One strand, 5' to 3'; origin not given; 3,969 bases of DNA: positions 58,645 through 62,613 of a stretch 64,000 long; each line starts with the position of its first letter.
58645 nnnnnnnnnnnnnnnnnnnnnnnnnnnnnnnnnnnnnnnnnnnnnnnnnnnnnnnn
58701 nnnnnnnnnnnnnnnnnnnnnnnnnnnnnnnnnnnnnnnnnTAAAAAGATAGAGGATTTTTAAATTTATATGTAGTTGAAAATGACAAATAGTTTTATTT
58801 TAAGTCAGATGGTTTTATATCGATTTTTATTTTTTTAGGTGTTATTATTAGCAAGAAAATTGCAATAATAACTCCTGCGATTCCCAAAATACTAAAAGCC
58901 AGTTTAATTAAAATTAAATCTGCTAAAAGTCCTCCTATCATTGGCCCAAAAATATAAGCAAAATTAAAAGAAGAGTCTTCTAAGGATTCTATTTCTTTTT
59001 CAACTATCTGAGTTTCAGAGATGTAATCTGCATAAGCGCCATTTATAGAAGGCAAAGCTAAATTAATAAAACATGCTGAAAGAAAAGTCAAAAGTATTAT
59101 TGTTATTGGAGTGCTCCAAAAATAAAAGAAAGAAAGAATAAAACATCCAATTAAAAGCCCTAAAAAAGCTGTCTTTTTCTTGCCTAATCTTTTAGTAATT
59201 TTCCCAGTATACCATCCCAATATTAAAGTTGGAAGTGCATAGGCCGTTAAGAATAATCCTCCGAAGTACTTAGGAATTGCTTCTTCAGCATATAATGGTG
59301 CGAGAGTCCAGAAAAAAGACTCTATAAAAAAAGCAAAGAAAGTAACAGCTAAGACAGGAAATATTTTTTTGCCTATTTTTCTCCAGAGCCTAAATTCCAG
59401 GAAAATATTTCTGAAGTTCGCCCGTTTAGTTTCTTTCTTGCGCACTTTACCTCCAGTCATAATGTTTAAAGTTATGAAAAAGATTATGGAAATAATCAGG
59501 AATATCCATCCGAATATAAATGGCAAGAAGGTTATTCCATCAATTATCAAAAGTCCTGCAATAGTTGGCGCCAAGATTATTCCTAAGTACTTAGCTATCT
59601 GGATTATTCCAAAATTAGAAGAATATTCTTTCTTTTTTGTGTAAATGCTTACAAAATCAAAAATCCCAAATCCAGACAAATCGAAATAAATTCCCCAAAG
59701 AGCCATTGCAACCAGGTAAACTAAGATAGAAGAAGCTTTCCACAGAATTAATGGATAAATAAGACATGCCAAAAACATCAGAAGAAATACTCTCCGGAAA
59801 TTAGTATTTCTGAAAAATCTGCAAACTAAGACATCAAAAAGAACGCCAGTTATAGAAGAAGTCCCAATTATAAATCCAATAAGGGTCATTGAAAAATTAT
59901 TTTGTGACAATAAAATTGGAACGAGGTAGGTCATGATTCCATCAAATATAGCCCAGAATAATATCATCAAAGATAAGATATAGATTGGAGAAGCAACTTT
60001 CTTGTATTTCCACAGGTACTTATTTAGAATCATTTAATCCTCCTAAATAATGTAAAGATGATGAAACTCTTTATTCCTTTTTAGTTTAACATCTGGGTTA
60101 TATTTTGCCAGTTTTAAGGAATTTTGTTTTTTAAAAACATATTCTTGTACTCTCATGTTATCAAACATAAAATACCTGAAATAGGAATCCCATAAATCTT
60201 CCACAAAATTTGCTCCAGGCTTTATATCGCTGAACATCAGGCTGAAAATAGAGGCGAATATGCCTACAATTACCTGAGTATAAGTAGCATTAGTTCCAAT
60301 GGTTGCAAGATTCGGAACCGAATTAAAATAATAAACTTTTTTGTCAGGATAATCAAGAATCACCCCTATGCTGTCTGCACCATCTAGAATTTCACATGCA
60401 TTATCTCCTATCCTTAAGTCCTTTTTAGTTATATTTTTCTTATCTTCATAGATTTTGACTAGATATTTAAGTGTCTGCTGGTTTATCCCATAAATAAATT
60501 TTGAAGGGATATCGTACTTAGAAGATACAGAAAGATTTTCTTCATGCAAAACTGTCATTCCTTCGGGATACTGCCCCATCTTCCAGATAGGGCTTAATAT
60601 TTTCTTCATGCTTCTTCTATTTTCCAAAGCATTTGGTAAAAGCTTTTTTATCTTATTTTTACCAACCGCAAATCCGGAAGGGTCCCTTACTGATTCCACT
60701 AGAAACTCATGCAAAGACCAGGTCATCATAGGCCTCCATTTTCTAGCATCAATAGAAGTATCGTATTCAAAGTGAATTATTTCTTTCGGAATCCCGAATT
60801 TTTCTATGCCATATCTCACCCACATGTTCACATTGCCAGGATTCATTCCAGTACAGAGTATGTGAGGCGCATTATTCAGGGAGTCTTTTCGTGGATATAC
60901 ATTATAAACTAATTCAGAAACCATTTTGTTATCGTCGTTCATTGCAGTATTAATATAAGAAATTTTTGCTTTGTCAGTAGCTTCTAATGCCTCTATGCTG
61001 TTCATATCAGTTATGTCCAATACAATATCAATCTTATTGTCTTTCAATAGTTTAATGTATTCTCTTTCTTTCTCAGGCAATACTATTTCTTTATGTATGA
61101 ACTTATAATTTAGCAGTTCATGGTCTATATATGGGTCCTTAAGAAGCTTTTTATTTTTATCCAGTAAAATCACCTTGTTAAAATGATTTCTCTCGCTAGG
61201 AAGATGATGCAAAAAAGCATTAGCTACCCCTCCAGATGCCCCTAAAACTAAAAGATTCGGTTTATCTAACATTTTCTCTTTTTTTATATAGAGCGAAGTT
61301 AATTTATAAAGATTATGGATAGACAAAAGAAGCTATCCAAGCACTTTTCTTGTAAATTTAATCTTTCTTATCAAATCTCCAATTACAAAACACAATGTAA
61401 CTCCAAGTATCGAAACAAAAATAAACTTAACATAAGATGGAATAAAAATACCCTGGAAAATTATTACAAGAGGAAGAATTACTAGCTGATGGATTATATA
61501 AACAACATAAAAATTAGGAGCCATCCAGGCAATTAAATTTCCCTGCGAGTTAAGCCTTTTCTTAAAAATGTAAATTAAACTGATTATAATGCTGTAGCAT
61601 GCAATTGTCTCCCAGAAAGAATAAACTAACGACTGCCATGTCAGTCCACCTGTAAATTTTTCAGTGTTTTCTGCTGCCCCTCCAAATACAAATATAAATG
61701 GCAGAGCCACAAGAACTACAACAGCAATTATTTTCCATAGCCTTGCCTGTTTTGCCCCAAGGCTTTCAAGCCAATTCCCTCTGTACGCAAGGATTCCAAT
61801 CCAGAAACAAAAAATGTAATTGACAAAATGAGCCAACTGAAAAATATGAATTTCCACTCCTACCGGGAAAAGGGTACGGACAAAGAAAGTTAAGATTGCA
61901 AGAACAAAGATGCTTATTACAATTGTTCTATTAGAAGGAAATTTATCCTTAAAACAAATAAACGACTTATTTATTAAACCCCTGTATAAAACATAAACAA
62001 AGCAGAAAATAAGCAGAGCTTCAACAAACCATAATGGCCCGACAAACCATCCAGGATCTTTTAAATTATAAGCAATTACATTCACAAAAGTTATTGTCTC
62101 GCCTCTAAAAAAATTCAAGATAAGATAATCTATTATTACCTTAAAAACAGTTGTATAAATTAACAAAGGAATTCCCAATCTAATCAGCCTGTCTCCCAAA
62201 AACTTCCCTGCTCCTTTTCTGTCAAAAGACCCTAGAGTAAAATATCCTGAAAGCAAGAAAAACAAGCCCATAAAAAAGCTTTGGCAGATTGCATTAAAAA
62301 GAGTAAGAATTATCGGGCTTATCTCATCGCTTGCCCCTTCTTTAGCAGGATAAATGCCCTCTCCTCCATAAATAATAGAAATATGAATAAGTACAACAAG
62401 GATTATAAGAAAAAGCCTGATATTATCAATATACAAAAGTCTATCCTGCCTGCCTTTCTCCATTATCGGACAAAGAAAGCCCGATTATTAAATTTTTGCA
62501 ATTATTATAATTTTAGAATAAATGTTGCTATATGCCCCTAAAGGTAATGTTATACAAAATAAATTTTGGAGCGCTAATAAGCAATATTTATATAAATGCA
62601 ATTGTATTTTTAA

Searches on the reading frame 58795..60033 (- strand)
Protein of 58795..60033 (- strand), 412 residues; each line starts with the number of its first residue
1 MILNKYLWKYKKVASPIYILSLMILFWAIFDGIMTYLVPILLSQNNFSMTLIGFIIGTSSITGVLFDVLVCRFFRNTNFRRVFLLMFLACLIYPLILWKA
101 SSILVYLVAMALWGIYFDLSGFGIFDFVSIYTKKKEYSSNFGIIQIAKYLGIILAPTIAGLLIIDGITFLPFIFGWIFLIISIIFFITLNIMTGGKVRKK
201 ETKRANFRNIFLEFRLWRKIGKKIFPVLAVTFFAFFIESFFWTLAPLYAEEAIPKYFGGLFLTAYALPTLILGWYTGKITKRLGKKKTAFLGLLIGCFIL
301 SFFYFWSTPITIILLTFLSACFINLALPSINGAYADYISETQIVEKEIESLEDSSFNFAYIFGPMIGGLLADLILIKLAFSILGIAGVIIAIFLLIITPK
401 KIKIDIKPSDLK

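Call 12: search_protein_families(library=pfam, proteins=[window:58795-60033:-], max_evalue=0.001)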
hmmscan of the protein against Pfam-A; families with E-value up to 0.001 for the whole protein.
window:58795-60033:- (412 aa): 1 family
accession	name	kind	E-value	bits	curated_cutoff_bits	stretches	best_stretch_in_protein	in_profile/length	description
PF07690.21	MFS_1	-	1.5e-30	106.8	33.4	2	228-402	2-179/347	Major Facilitator Superfamily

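Call 78: search_protein_families(library=ncbifam, proteins=[window:58795-60030:-], max_evalue=0.001)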
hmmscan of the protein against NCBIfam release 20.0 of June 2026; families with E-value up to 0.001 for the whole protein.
window:58795-60030:- (411 aa): 3 families
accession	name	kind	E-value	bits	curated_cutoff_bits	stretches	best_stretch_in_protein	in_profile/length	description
TIGR00880.1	2_A_01_02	superfamily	1.5e-11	44.6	131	1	258-398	1-139/141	multidrug resistance protein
TIGR00900.1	2A0121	subfamily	1.1e-09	38.1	319.6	2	259-400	38-181/364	H+ Antiporter protein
TIGR00881.1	2A0104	subfamily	2.4e-06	26.9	407.75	0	34-188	15-171/379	phosphoglycerate transporter protein PgtP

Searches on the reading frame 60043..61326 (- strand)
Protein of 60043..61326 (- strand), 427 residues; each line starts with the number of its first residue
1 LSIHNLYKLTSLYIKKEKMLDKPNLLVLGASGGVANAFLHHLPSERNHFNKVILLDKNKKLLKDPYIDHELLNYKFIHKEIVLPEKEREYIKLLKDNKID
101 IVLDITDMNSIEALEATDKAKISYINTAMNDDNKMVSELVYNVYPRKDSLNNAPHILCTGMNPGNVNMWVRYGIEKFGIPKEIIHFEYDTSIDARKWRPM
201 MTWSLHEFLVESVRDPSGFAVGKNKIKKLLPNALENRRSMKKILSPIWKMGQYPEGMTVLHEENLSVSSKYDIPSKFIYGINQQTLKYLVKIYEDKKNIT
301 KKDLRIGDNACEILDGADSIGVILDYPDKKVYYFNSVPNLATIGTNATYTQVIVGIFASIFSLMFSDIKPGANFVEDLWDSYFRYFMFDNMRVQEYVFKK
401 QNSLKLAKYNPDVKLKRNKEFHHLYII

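Call 12: search_protein_families(library=pfam, proteins=[window:60043-61326:-], max_evalue=0.001)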
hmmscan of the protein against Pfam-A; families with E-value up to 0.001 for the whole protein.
window:60043-61326:- (427 aa): 1 family
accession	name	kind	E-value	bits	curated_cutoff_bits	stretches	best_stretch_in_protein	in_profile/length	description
PF03435.24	Sacchrp_dh_NADP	-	3.8e-06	27.7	25.1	1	26-138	2-112/129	Saccharopine dehydrogenase NADP binding domain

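Call 76: search_protein_families(library=padloc, proteins=[window:60043-61323:-], max_evalue=0.01)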
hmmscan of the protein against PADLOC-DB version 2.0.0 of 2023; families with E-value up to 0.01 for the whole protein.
window:60043-61323:- (426 aa): 0 families

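Call 78: search_protein_families(library=ncbifam, proteins=[window:60043-61323:-], max_evalue=0.001)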
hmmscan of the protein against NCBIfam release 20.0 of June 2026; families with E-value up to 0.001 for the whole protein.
window:60043-61323:- (426 aa): 0 families

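Call 79: search_solved_structures(query=window:60043-61323:-, max_evalue=0.001)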
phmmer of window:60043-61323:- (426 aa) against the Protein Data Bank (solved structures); distinct sequences matched with E-value up to 0.001: 0.

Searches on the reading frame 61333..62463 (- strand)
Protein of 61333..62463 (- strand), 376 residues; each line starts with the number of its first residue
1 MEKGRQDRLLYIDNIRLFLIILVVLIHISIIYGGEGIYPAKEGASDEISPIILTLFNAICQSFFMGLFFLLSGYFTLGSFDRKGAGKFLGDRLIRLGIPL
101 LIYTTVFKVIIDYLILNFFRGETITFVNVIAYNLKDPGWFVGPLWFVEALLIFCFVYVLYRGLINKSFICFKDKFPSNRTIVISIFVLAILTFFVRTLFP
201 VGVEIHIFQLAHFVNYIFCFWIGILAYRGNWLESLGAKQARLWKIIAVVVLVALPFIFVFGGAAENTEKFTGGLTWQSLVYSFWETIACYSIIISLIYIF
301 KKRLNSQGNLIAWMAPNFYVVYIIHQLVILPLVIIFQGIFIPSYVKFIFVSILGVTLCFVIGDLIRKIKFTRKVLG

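Call 12: search_protein_families(library=pfam, proteins=[window:61333-62463:-], max_evalue=0.001)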
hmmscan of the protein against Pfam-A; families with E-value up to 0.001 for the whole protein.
window:61333-62463:- (376 aa): 1 family
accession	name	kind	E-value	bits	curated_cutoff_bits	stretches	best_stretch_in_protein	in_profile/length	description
PF01757.29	Acyl_transf_3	-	7.7e-31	107.8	31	1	10-361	2-324/326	Acyltransferase domain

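Call 76: search_protein_families(library=padloc, proteins=[window:61333-62460:-], max_evalue=0.01)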
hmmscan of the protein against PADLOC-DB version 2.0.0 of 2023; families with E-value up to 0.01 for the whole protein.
window:61333-62460:- (375 aa): 1 family
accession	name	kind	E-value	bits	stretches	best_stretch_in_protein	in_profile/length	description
PDLC00715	Effector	-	0.00085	16.6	1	237-306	25-94/315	4TM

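Call 78: search_protein_families(library=ncbifam, proteins=[window:61333-62460:-], max_evalue=0.001)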
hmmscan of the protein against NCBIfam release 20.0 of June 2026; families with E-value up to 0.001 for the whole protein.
window:61333-62460:- (375 aa): 1 family
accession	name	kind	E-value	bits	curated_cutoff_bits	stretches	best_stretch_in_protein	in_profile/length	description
NF003014.0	PRK03854.1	equivalog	5.8e-28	98.1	338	1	3-373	4-369/386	glucans biosynthesis protein MdoC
